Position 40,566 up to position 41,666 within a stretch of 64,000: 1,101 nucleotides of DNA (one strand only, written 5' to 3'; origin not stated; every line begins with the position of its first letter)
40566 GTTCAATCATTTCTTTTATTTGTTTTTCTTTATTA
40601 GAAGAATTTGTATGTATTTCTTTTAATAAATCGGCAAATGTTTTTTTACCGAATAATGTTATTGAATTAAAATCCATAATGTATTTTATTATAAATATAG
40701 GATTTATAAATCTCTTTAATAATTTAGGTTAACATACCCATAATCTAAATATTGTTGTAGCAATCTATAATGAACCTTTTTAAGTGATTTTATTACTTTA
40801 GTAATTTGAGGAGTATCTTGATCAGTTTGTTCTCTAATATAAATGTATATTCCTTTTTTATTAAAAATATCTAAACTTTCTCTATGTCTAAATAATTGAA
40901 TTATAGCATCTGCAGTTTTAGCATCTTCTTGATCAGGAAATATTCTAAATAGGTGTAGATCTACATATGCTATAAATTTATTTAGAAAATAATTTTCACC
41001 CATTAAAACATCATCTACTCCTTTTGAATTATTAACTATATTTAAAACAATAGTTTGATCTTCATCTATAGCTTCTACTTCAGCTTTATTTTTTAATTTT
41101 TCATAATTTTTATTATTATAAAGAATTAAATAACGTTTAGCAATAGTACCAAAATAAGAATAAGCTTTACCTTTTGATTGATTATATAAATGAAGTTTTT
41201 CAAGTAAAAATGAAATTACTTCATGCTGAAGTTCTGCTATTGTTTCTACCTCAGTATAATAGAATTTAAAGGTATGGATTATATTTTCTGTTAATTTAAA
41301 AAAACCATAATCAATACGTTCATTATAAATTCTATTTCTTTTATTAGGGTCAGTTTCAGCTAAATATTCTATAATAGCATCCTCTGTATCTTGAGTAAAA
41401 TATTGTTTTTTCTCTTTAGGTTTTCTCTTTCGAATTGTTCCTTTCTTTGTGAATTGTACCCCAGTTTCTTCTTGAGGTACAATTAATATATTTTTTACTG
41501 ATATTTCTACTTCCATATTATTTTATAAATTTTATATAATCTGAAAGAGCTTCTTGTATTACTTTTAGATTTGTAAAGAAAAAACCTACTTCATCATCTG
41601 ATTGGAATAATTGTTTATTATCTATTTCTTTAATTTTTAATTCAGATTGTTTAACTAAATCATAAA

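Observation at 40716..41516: Candidate phage-encoded sigma factor placed directly upstream of the virion module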

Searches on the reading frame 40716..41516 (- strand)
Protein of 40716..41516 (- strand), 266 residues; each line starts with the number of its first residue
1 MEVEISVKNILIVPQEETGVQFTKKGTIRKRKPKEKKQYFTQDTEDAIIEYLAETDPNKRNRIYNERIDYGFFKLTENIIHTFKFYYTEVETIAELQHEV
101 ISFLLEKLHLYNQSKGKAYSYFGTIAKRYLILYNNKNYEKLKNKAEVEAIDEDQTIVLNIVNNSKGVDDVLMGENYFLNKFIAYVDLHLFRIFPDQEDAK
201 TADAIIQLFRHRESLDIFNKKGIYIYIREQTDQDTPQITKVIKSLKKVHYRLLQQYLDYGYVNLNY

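Call 3: search_protein_families(library=pfam, proteins=[window:40716-41516:-], max_evalue=10)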
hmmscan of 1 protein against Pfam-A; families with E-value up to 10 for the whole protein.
window:40716-41516:- (266 aa): 0 families
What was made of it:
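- On Sigma-70 superfamily (Pfam Sigma70_r2 / NCBIfam TIGR02937): No Pfam hit at E up to 10 (call 3).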

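Call 4: search_protein_families(library=phrogs, proteins=[window:40716-41516:-], max_evalue=0.01)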
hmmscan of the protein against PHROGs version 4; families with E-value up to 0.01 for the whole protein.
window:40716-41516:- (266 aa): 0 families

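Call 5: search_protein_families(library=ncbifam, proteins=[window:40716-41516:-], max_evalue=10)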
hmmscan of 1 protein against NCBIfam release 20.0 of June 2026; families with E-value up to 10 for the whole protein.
window:40716-41516:- (266 aa): 2 families
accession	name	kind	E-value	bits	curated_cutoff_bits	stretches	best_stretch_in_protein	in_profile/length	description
NF008890.0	PRK11924.1-3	equivalog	0.0032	16.9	284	1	36-133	13-106/205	RNA polymerase sigma factor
NF009178.0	PRK12526.1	equivalog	0.051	13.1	301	1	90-128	67-105/211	RNA polymerase sigma factor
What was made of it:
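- On Sigma-70 superfamily (Pfam Sigma70_r2 / NCBIfam TIGR02937): NCBIfam NF008890 scores E 0.0032 and 16.9 bits against a cut-off of 284 (call 5).
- Closest known: Group 4. Different: All scores are far below the curated cut-offs (call 5).
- NCBIfam ECF-sigma hits cover aa 36-133 at E 0.003 (call 5).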

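Call 6: search_dna_similar(collection=phages, mode=protein, query=window:40716-41516:-, max_evalue=0.001, max_rows=40)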
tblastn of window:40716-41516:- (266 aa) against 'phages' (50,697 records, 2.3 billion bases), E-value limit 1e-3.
Records with a match: 6; places in all: 6; records where one place covers at least 80% of the query: 6.
Best place of each record, by identity: <60% 6.
By first word of the organism name: Flavobacterium 4; Microcystis 1; uncultured 1.
By host as written in the record: Flavobacterium sp. LMO8 4; Microcystis elabens 1; - 1.
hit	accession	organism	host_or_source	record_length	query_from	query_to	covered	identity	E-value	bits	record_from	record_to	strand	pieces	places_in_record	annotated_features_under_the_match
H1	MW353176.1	Flavobacterium phage vB_FspM_immuto_3-5A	Flavobacterium sp. LMO8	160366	32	261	86%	44.6%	2e-40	154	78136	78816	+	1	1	hypothetical protein (x2)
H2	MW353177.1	Flavobacterium phage vB_FspM_immuto_13-6C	Flavobacterium sp. LMO8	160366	32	261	86%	44.6%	2e-40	154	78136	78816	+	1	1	hypothetical protein (x2)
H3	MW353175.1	Flavobacterium phage vB_FspM_immuto_2-6A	Flavobacterium sp. LMO8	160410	32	261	86%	44.6%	2e-40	154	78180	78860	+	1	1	hypothetical protein (x2)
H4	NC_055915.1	Flavobacterium phage vB_FspM_immuto_2-6A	Flavobacterium sp. LMO8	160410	32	261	86%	44.6%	2e-40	154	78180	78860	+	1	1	hypothetical protein (x2)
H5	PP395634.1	Microcystis phage Mel-JY01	Microcystis elabens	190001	26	256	87%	39.7%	3e-33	133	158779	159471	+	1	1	hypothetical protein (x2)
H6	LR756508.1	uncultured phage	metagenomic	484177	39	256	82%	36.1%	2e-26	114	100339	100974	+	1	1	record has no annotation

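Call 8: find_homologous_proteins(query=window:40716-41516:-, max_evalue=0.001)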
Query window:40716-41516:- (266 aa): 7667 proteins with E <= 0.001 among 8000 candidates; the best 120 are listed.
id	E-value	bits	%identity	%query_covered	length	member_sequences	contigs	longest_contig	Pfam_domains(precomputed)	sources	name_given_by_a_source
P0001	3.0e-168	576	100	100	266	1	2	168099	-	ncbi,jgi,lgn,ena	jgi:hypothetical protein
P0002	1.2e-167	574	100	100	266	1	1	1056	-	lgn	-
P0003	2.6e-167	573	100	100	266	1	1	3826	-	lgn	-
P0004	1.8e-161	554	95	100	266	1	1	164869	-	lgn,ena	-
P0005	3.8e-161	552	95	100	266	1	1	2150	-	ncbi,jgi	jgi:hypothetical protein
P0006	4.0e-160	549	94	100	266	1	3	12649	-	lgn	-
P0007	8.8e-160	548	94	100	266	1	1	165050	-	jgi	jgi:hypothetical protein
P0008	1.1e-159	548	94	100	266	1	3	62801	-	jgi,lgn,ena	-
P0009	1.2e-159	548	94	100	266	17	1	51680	-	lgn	-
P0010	1.3e-159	547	94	100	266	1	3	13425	-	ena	-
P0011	1.7e-159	547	94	100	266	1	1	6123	-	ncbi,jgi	jgi:hypothetical protein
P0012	9.1e-158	541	94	100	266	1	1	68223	-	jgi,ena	jgi:hypothetical protein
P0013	1.6e-157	541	92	100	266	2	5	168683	-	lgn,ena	-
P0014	2.0e-157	540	92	100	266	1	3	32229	-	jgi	-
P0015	2.4e-157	540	92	100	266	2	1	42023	-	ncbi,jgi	jgi:hypothetical protein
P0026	1.4e-138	479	83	100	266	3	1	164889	-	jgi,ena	jgi:hypothetical protein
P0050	2.4e-126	438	77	100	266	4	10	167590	-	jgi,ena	jgi:hypothetical protein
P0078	4.2e-110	385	70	96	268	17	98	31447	-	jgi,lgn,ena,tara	jgi:hypothetical protein|tara:strand:- start:402 stop:1208 length:807 start_codon:yes stop_codon:yes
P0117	1.6e-104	367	67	97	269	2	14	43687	-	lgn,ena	-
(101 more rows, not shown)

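Call 9: search_solved_structures(query=window:40716-41516:-, max_evalue=10, show_alignments=3)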
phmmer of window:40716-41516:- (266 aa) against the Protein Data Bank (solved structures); distinct sequences matched with E-value up to 10: 1.
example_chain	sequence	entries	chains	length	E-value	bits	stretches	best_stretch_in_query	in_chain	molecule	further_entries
3vsf_A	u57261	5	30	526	0.91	12.4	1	173-228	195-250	Ricin B lectin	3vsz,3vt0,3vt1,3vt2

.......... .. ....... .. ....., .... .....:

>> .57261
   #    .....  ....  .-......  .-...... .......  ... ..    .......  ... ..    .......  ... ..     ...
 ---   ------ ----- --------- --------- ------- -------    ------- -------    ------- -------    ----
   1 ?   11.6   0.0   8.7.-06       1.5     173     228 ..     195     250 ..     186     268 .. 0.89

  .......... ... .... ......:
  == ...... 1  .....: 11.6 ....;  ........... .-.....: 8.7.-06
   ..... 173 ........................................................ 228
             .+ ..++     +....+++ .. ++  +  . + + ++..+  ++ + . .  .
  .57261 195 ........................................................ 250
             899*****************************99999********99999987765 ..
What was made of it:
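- The window protein lacks significant profile hits of its own (calls 3, 4, 9).
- Tried and rejected: Pfam, PHROG and PDB sequences gave nothing (calls 3, 4, 9).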

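Call 10: get_annotated_region(hit=H1, flank=8000)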
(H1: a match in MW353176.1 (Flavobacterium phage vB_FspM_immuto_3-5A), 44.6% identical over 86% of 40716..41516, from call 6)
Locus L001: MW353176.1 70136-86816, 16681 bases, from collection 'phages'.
description: Flavobacterium phage vB_FspM_immuto_3-5A, complete genome.
organism: Flavobacterium phage vB_FspM_immuto_3-5A (NCBI taxid 2801478)
taxonomy: Viruses; Duplodnaviria; Heunggongvirae; Uroviricota; Caudoviricetes; Immutovirus
host: Flavobacterium sp. LMO8; source: Baltic Sea mesocosm; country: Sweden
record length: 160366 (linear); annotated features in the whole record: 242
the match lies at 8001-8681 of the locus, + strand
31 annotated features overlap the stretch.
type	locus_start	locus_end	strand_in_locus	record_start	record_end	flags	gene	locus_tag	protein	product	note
CDS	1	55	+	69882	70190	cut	-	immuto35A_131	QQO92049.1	hypothetical protein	-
CDS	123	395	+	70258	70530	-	-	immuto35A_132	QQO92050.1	hypothetical protein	-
CDS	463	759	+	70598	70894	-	-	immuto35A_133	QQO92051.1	hypothetical protein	-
CDS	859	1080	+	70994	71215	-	-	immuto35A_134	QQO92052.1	hypothetical protein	-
CDS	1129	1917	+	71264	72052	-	-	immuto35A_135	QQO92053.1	hypothetical protein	-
CDS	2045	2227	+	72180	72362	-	-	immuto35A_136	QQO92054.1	hypothetical protein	-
CDS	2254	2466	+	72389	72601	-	-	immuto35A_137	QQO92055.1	ABC-type histidine transport system, ATPase component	ABC-type histidine transport system, ATPase component, HisP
CDS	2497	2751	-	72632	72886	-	-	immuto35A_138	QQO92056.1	YdbS protein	Uncharacterized membrane protein YdbS, contains bPH2 (bacterial pleckstrin homology) domain, YdbS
CDS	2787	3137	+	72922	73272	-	-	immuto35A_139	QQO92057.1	hypothetical protein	-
CDS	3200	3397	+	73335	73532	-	-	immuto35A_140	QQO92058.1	hypothetical protein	-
CDS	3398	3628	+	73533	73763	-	-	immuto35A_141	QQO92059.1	hypothetical protein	-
CDS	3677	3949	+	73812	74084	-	-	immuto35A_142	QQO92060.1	hypothetical protein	-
CDS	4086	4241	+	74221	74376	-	-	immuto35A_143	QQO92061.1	hypothetical protein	-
CDS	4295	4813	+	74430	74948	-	-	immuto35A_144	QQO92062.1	hypothetical protein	-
CDS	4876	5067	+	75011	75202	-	-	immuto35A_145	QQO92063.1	hypothetical protein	-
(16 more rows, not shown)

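Call 11: get_annotated_region(hit=H5, flank=8000)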
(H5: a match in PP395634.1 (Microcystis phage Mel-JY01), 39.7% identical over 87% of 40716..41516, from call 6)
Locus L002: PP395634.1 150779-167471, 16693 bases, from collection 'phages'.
description: Microcystis phage Mel-JY01, complete genome.
organism: Microcystis phage Mel-JY01 (NCBI taxid 3126653)
taxonomy: Viruses; Duplodnaviria; Heunggongvirae; Uroviricota; Caudoviricetes
host: Microcystis elabens; source: -; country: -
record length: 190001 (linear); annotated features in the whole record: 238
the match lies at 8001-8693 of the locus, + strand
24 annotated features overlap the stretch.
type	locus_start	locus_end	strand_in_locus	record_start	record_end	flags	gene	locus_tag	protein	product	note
CDS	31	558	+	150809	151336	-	-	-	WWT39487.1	hypothetical protein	-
CDS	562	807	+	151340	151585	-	-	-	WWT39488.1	hypothetical protein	-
CDS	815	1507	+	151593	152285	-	-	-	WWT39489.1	hypothetical protein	-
CDS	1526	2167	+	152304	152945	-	-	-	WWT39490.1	hypothetical protein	-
CDS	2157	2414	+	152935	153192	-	-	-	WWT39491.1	hypothetical protein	-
CDS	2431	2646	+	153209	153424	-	-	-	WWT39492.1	hypothetical protein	-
CDS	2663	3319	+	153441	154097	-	-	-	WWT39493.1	thymidylate synthase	-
CDS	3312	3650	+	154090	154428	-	-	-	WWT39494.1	hypothetical protein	-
CDS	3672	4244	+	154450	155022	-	-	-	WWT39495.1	hypothetical protein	-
CDS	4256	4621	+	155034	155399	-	-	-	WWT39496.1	hypothetical protein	-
CDS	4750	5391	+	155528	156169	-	-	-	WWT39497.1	major paralogous domain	-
CDS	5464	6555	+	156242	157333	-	-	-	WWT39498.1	hypothetical protein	-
CDS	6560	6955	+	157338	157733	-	-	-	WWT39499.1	hypothetical protein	-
CDS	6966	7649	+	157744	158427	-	-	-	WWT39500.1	hypothetical protein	-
CDS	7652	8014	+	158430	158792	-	-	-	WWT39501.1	hypothetical protein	-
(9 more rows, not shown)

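Call 12: find_homologous_proteins(query=L001:7995-8693:+, max_evalue=0.001)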
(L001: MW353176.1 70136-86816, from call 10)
Query L001:7995-8693:+ (232 aa): 7971 proteins with E <= 0.001 among 8000 candidates; the best 120 are listed.
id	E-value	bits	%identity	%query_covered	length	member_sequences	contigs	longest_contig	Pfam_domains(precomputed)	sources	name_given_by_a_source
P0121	9.0e-146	501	99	100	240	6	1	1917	-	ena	-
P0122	3.8e-145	499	98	100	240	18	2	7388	-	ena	-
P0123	1.3e-141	488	96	100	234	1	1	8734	-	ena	-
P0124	3.4e-139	480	94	100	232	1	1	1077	-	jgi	jgi:hypothetical protein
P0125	3.9e-139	480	94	100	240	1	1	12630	-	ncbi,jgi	jgi:hypothetical protein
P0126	5.4e-139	479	93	100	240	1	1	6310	-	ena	-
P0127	9.4e-139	478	93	100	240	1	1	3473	-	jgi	-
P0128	1.0e-138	478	93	100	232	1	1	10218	-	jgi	jgi:hypothetical protein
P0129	1.2e-138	478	93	100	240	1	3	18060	-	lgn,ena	-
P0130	1.8e-138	478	93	100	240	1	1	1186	-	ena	-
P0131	2.9e-138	477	92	100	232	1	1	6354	-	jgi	jgi:hypothetical protein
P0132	3.0e-138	477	92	100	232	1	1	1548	-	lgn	-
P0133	3.3e-138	477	92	100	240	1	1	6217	-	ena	-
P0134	3.6e-138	477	92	100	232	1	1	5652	-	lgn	-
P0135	4.0e-138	476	93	100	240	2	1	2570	-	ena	-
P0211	5.1e-122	424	84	100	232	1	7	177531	-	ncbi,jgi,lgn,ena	jgi:hypothetical protein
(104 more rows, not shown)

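Call 13: get_annotated_region(hit=H6, flank=6000)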
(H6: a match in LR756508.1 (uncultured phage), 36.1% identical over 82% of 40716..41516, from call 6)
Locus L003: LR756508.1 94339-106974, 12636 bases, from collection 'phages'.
description: uncultured phage genome assembly, chromosome: 1.
organism: uncultured phage (NCBI taxid 278008)
taxonomy: Viruses; environmental samples
host: -; source: metagenomic; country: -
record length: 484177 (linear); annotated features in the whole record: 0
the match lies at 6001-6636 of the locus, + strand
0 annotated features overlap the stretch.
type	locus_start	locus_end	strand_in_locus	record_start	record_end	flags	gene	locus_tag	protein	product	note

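Call 19: find_homologous_proteins(query=A2, max_evalue=0.001)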
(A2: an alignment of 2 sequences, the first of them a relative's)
Query A2 (2 sequences) (236 aa, profile of the alignment): 7060 proteins with E <= 0.001 among 8000 candidates; the best 120 are listed.
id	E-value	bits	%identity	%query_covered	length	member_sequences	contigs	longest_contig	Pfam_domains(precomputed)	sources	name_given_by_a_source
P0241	1.4e-141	489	42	92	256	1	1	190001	-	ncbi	ncbi:hypothetical protein [Microcystis phage Mel-JY01]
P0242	1.2e-118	414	92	100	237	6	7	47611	-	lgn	-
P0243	6.3e-110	385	82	100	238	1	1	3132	-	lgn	-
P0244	4.3e-104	366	77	100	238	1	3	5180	-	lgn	-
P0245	2.3e-101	357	74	99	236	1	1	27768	-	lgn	-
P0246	7.1e-99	349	72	97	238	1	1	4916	-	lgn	-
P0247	1.4e-97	345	71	98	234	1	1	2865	-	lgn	-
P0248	3.3e-95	337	69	100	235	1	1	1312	-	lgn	-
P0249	1.8e-93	331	64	100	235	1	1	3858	-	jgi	-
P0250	6.4e-92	326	69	92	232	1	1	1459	-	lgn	-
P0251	2.9e-89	317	46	95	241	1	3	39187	-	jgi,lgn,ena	jgi:uncharacterized pyridoxamine 5'-phosphate oxidase family protein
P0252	3.6e-89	317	47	95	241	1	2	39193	-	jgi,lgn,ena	jgi:uncharacterized pyridoxamine 5'-phosphate oxidase family protein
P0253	8.1e-89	316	47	94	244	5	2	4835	-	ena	-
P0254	1.1e-88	315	45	94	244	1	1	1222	-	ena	-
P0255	1.3e-88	315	45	95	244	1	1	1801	-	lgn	-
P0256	1.7e-88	315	47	94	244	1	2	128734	-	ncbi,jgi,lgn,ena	jgi:hypothetical protein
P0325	3.8e-86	307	46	95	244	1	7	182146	-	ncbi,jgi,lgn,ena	jgi:hypothetical protein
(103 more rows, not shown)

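Call 24: search_solved_structures(query=A3, max_evalue=10, show_alignments=5)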
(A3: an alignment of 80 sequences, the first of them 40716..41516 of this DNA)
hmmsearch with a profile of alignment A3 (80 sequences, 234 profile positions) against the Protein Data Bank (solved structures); distinct sequences matched with E-value up to 10: 1.
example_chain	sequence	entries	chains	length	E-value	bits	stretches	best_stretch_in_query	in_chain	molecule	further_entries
6hsq_A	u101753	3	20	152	0.48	13.3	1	31-102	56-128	3-dehydroquinate dehydratase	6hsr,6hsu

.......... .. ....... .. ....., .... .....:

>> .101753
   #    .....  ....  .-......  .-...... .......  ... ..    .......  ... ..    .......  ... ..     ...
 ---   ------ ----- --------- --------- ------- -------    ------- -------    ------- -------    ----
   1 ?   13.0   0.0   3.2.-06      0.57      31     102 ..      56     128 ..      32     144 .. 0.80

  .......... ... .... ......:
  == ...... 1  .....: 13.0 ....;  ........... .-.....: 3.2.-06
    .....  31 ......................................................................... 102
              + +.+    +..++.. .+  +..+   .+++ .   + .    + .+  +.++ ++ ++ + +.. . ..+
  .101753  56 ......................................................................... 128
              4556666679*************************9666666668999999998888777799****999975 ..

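Call 25: search_protein_families(library=pfam, alignment_id=A3, max_evalue=1)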
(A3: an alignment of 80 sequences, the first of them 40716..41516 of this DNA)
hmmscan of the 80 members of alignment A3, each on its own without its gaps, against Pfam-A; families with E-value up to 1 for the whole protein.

A. member 1, window:40716-41516:- (266 aa): 0 families

B. families by the number of members that match (of 80 scanned): 34 families (the first 25 are shown)
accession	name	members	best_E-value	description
PF17641.8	ASPRs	5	0.001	Ancylostoma-associated secreted protein related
PF04542.20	Sigma70_r2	5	0.0036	Sigma-70 region 2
PF11116.13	DUF2624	5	0.01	Protein of unknown function (DUF2624)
PF09936.14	Methyltrn_RNA_4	3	0.015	SAM-dependent RNA methyltransferase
PF13521.12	AAA_28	3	0.028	AAA domain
PF14629.12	ORC4_C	2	0.055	Origin recognition complex (ORC) subunit 4 C-terminus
PF08914.17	Myb_Rap1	2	0.062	Rap1 Myb domain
PF15941.10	FidL_like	2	0.095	FidL-like putative membrane protein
PF23294.1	BRCT_TopB1_SLF1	2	0.13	TopBP1/SLF1, BRCT domain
PF04034.18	Ribo_biogen_C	1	0.0079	Ribosome biogenesis protein, C-terminal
PF14075.11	UBN_AB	1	0.022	Ubinuclein conserved middle domain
PF24048.1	LRR_NXF1-5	1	0.027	NXF1/2/3/5 leucine-rich repeat domain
PF12009.13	Telomerase_RBD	1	0.038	Telomerase ribonucleoprotein complex - RNA binding domain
PF20319.3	DUF6614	1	0.046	Family of unknown function (DUF6614)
PF22978.1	HAD_Pex22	1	0.046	Peroxisome biogenesis protein 22, Haloacid dehydrogenase-like domain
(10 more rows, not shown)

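Call 30: predict_structure(alignment_id=A3)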
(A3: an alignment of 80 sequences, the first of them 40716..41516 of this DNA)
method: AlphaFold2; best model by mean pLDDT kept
length: 266 residues; sequences in the alignment: 80
mean_pLDDT: 77.3   pTM: 0.44
mean pLDDT of the five models: 77.3, 74.8, 74.3, 74.1, 72.9
residues with pLDDT >= 90: 117; 70-90: 71; 50-70: 35; < 50: 43
segments of 3 or more residues with pLDDT < 50: 1-19, 147-169
pLDDT, mean of each block of 10 residues (from residue 1): 34 43 56 65 93 95 94 92 79 86 93 90 92 80 58 37 40 76 94 95 91 64 87 93 94 88 83
secondary structure, 60 per line:
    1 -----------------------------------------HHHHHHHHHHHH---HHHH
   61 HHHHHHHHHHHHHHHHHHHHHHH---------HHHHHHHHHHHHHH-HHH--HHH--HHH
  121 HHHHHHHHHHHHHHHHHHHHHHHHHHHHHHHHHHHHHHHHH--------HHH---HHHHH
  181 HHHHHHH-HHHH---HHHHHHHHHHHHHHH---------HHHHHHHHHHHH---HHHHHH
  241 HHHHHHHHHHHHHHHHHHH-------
elements in order: H42-53 H57-83 H93-106 H118-161 H176-187 H189-192 H196-210 H220-231 H235-259
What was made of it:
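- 41082..41396 (-): Sigma domain-2-like helical domain, aa 41-145. pLDDT about 90 (call 30).
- On Sigma-70 superfamily (Pfam Sigma70_r2 / NCBIfam TIGR02937): The AF2 model has pLDDT about 90 for aa 41-145 (call 30).
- On ECF (group 4) sigma factors: A two-domain model with a disordered linker (call 30).
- Closest known: Group 4. Same: The architecture is two domains, sigma-2, linker, sigma-4-like, with no sigma-3 and a similar size (call 30).
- The model has two confident domains (call 30).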

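Call 34: fold_search(model_id=the predicted structure, library=pdb)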
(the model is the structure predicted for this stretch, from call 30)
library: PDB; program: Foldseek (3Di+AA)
matches with E <= 10: 57; with E <= 0.001: 0
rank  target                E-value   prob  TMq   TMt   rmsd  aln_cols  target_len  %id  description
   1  9a4r_A                2.6e-01  0.51  0.24  0.28  15.9       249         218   12  Integrative model of RPSH-RPOB by crosslinking MS and deep learning (released 2024-09-18)
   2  9a50_A                3.5e-01  0.44  0.24  0.24  23.5       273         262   11  Integrative model of RPSB-RPOC by crosslinking MS and deep learning (released 2024-09-18)
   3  8yqt_B                9.8e-01  0.08  0.13  0.04  22.1       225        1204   12  African swine fever virus RNA Polymerase-M1249L complex2 (released 2024-11-06)
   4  7lq4_A                1.7e+00  0.25  0.25  0.33  14.0       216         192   13  Rr (RsiG)2-(c-di-GMP)2-WhiG complex (released 2021-07-14)
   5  4nqw_A                2.3e+00  0.25  0.23  0.38  16.6       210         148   10  Structure of Mycobacterium tuberculosis extracytoplasmic function sigma factor SigK in complex with the cytosolic doma (released 2014-01-22)
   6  7vpd_F                2.6e+00  0.13  0.23  0.21  23.6       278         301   10  Cryo-EM structure of Streptomyces coelicolor RNAP-promoter open complex with one Zur dimers (released 2022-08-03)
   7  8dy9_F                2.6e+00  0.11  0.21  0.19  25.2       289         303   10  Streptomyces venezuelae RNAP unconstrained open promoter complex with WhiA and WhiB transcription factors (released 2023-03-01)
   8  4p9t_A                2.6e+00  0.08  0.16  0.18  17.9       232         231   12  Structure of the free form of the N-terminal VH1 domain of monomeric alpha-catenin (released 2015-04-29)
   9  9a7s_A                3.1e+00  0.16  0.27  0.28  19.8       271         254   12  Integrative model of RPSD-RPOB by crosslinking MS and deep learning (released 2024-09-18)
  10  9e85_F                3.1e+00  0.15  0.26  0.23  23.7       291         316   12  De Novo Mycobacterium tuberculosis transcription initiation promoter complex with 6-mer RNA and closed Beta' clamp (RN (released 2025-10-01)
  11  5tjg_F                3.5e+00  0.08  0.21  0.17  19.7       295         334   12  Thermus aquaticus delta1.1-sigmaA holoenzyme/downstream-fork promoter complex with an open clamp (released 2017-06-21)
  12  8vjl_B                3.6e+00  0.44  0.29  0.55  11.2       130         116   17  SpoIVFB:pro-sigmaK complex (released 2024-10-02)
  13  6fes_A                3.6e+00  0.06  0.16  0.12  21.3       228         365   13  Crystal structure of novel repeat protein BRIC2 fused to DARPin D12 (released 2018-09-05)
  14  6dcf_F                3.8e+00  0.09  0.22  0.20  21.7       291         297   13  Crystal structure of a Mycobacterium smegmatis transcription initiation complex with Rifampicin-resistant RNA polymera (released 2018-09-05)
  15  6lts_F                3.8e+00  0.09  0.22  0.18  22.1       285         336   11  Crystal structure of Thermus thermophilus transcription initiation complex comprising a truncated sigma finger (released 2020-03-11)
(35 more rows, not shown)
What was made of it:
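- Most of the weak Foldseek hits are also sigma factors (call 34).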
